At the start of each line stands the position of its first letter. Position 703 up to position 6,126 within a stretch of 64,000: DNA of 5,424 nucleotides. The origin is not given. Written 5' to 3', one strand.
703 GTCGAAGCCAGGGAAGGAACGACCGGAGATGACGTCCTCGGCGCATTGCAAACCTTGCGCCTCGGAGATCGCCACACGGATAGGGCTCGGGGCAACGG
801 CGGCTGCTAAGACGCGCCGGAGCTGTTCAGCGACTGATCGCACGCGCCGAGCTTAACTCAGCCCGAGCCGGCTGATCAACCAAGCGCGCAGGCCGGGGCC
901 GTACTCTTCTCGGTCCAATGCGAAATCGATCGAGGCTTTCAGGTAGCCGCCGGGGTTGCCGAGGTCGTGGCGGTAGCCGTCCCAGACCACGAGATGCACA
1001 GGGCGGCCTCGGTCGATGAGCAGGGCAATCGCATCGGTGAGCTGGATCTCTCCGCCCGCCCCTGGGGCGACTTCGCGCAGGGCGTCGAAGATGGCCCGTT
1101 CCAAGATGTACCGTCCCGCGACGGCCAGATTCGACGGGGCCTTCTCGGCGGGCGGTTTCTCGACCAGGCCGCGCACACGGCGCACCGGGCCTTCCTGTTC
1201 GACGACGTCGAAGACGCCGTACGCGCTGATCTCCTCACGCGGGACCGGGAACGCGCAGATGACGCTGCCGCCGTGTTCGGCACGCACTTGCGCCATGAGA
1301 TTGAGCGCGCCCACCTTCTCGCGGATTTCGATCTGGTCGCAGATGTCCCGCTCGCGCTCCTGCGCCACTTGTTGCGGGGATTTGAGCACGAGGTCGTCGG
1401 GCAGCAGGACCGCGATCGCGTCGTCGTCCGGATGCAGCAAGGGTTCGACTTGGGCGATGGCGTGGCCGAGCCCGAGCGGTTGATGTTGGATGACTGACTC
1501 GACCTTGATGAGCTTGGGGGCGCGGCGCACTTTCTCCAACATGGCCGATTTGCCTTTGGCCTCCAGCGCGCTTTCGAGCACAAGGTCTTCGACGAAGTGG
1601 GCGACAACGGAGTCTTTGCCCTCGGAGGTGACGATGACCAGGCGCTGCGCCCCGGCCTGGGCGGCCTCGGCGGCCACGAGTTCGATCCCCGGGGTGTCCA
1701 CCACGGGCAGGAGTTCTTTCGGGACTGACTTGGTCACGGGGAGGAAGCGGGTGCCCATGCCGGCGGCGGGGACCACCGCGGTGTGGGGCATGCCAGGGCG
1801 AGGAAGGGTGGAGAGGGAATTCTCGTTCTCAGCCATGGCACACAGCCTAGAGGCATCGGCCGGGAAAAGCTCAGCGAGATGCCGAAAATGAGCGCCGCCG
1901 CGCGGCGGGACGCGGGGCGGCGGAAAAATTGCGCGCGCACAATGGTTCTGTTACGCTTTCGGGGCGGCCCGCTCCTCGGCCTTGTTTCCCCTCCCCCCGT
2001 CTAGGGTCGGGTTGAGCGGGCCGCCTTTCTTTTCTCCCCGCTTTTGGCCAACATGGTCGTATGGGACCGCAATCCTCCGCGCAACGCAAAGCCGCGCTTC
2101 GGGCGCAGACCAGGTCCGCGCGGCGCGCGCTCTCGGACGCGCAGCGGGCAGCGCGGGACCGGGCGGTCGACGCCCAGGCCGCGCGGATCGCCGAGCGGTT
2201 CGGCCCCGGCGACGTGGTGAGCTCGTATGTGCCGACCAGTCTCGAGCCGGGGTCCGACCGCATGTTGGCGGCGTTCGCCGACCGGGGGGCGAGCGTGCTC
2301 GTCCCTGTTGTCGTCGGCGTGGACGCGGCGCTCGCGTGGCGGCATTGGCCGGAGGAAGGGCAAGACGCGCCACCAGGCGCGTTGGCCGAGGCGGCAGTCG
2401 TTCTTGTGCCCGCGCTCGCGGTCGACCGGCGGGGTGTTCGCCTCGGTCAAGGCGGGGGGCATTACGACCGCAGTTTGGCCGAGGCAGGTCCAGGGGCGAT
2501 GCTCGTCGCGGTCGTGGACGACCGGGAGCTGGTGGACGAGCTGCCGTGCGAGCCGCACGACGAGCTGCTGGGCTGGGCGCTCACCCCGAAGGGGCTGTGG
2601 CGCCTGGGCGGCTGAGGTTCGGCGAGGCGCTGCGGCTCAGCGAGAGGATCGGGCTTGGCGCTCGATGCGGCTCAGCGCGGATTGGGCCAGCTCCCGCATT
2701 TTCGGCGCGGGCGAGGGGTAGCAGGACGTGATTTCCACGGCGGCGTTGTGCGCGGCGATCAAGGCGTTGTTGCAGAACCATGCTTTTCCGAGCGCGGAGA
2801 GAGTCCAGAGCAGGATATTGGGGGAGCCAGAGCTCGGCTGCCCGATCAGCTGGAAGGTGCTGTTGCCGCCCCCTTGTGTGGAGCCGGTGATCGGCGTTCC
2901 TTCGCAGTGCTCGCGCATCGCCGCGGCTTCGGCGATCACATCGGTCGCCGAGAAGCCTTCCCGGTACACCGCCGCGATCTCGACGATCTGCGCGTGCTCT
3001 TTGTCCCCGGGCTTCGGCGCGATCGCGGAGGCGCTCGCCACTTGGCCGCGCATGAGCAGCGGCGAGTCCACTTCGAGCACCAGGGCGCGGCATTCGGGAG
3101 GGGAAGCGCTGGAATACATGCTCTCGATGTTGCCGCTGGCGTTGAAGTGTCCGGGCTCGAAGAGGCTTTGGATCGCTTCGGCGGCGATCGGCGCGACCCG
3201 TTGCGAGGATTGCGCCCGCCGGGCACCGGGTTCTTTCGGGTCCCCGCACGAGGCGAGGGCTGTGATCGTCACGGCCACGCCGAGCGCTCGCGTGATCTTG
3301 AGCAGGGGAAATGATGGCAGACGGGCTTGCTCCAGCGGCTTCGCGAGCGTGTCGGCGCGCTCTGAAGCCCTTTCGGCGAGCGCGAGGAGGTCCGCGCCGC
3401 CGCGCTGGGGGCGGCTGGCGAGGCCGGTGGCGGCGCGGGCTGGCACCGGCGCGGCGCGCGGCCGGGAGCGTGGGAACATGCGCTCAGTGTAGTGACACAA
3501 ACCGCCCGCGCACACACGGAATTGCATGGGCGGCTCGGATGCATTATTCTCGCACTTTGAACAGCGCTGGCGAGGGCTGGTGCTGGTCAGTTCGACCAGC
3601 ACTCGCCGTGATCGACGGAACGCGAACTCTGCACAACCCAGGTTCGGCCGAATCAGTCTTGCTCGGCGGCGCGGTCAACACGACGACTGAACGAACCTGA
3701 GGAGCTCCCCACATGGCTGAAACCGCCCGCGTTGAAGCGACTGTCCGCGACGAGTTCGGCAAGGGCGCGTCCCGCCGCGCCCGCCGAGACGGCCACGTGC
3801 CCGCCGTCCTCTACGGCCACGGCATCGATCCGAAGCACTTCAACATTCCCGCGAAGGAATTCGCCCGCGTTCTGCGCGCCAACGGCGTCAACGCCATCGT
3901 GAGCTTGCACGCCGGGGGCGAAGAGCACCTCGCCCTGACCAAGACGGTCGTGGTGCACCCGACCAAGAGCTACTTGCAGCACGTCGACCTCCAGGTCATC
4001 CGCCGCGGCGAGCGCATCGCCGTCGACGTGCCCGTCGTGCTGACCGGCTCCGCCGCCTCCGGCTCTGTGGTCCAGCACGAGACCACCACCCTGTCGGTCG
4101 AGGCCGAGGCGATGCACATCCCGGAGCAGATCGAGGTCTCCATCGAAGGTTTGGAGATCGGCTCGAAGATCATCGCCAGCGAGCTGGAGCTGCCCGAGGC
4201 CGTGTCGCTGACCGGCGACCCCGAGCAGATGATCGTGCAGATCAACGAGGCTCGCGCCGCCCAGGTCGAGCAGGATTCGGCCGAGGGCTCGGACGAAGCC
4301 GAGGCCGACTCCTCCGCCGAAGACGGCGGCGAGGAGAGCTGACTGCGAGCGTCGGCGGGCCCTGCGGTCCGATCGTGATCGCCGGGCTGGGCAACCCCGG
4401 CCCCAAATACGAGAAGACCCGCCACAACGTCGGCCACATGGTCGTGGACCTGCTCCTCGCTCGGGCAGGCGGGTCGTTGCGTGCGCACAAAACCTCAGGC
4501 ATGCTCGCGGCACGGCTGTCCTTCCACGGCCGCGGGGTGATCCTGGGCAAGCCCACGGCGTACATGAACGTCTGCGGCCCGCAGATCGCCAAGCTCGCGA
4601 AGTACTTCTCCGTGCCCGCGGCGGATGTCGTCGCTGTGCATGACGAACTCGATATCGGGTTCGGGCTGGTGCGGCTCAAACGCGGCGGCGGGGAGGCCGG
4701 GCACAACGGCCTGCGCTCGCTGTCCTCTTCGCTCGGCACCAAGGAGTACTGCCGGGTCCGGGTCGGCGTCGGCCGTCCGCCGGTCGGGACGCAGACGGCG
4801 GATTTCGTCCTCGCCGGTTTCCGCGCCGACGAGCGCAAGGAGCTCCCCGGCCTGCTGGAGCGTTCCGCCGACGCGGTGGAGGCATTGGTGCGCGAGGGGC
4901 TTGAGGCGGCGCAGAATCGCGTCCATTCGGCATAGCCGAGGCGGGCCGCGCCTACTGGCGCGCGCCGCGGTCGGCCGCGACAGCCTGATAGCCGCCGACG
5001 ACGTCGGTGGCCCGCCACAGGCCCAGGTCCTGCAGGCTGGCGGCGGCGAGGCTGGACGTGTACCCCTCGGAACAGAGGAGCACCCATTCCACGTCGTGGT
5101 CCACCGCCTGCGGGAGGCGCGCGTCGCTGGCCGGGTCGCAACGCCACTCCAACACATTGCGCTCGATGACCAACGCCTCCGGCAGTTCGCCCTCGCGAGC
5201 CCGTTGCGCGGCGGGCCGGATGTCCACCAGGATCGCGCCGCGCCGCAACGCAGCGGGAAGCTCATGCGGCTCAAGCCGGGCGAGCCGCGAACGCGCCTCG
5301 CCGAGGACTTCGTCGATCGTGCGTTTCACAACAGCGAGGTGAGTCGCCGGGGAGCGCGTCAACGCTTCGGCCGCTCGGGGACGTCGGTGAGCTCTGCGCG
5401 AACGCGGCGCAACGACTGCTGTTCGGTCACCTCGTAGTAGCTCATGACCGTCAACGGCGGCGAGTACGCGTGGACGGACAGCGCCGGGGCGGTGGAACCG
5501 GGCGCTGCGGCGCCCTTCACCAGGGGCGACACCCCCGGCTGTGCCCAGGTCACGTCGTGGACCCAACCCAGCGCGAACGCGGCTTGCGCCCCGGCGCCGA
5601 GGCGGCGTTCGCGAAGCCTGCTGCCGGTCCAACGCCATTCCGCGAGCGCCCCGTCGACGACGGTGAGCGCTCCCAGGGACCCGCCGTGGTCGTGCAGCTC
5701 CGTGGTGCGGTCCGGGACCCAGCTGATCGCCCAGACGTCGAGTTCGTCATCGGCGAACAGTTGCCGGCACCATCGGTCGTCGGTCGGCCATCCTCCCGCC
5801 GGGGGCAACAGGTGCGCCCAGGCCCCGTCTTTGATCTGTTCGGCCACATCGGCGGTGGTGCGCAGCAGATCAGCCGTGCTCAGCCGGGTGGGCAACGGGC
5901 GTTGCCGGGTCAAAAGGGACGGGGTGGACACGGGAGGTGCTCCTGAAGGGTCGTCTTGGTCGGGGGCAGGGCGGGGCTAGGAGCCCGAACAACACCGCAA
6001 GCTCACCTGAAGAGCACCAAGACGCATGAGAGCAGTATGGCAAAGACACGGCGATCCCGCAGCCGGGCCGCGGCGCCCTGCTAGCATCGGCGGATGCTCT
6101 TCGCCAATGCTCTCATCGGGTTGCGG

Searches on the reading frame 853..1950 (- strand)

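Call 53: search_protein_families(library=pfam, proteins=[window:853-1950:-], max_evalue=0.0001)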
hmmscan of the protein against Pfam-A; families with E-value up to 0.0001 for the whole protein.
window:853-1950:- (365 aa): 1 family
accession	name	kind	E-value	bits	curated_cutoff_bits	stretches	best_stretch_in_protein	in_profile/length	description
PF00483.29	NTP_transferase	-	2.3e-27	96.6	21.2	1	58-340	2-239/245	Nucleotidyl transferase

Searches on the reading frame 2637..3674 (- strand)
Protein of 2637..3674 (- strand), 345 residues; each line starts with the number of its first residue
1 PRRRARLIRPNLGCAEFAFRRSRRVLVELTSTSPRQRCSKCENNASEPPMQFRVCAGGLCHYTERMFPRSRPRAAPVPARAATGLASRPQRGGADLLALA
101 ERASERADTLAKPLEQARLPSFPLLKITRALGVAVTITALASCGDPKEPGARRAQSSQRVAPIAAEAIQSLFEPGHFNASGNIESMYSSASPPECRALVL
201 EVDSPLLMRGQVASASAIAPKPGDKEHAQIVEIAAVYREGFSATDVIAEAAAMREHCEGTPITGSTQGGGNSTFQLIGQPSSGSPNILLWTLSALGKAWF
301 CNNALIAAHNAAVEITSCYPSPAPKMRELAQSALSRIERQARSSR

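Call 53: search_protein_families(library=pfam, proteins=[window:2637-3674:-], max_evalue=0.0001)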
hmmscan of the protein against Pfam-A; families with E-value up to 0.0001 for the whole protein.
window:2637-3674:- (345 aa): 1 family
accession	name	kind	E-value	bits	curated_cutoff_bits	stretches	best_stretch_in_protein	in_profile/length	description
PF14032.12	PknH_C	-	3.1e-07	30.9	27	1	182-335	30-186/187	PknH-like extracellular domain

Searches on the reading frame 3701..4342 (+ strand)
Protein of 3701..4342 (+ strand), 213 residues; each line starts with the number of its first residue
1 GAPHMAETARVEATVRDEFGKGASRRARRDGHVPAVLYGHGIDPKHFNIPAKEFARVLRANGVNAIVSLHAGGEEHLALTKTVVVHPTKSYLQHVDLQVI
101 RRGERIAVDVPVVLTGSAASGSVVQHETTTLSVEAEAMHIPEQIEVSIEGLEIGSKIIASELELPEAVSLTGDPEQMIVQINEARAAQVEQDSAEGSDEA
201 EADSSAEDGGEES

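Call 53: search_protein_families(library=pfam, proteins=[window:3701-4342:+], max_evalue=0.0001)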
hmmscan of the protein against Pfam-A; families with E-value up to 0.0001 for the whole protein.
window:3701-4342:+ (213 aa): 2 families
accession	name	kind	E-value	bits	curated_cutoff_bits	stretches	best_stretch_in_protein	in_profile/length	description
PF01386.24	Ribosomal_L25p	-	1.1e-22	80.7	23.6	1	12-97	2-82/82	Ribosomal L25p family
PF14693.11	Ribosomal_TL5_C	-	5.2e-22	78.5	27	1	106-185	2-84/84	Ribosomal protein TL5, C-terminal domain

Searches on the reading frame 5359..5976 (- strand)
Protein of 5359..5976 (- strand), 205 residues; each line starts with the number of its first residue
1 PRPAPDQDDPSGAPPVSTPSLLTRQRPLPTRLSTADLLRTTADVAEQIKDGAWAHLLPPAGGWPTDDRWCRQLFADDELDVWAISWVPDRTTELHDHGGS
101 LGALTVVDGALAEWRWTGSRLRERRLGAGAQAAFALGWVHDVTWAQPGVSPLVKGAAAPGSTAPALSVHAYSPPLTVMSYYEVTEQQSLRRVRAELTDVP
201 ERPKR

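Call 53: search_protein_families(library=pfam, proteins=[window:5359-5976:-], max_evalue=0.0001)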
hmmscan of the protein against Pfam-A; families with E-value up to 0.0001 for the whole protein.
window:5359-5976:- (205 aa): 1 family
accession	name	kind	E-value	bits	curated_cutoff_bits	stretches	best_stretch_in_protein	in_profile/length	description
PF05995.18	CDO_I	-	1.1e-07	31.9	23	1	78-181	69-167/170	Cysteine dioxygenase type I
